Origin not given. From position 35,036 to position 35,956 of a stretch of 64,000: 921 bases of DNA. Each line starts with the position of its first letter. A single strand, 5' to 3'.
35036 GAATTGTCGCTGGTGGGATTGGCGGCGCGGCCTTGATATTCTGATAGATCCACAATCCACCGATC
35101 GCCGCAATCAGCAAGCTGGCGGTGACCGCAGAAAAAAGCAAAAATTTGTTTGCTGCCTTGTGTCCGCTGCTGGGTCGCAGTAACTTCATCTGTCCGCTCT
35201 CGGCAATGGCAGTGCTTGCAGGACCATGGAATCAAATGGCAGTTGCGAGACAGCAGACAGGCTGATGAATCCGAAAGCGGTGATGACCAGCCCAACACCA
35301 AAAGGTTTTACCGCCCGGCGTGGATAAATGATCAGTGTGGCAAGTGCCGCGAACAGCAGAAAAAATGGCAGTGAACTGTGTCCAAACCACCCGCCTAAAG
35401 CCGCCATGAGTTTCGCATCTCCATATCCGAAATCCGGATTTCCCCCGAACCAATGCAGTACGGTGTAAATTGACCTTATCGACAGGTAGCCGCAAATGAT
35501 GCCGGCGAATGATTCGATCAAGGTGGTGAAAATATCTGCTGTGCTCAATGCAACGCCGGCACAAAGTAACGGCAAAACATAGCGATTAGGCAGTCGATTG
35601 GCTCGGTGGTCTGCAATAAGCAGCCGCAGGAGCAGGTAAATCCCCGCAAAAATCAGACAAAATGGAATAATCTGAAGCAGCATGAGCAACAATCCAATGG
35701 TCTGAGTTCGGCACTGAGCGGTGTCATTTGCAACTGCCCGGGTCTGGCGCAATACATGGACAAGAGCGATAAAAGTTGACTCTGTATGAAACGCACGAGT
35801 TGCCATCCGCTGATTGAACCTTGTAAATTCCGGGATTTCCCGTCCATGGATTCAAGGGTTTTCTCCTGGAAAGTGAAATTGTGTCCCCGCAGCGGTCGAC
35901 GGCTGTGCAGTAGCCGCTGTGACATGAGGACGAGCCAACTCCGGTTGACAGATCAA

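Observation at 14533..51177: ICE-like island with intact pore and pilus modules but no relaxase, coupling protein, ParA or DnaB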

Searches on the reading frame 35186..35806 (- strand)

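Call 28: search_protein_families(library=pfam, max_evalue=0.01, proteins=[window:35186-35806:-])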
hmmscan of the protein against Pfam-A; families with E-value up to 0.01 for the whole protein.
window:35186-35806:- (206 aa): 1 family
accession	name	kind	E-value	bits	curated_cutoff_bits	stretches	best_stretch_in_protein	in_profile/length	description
PF01478.23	Peptidase_A24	-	6.2e-16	59.2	26.5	1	55-160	3-102/104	Type IV leader peptidase family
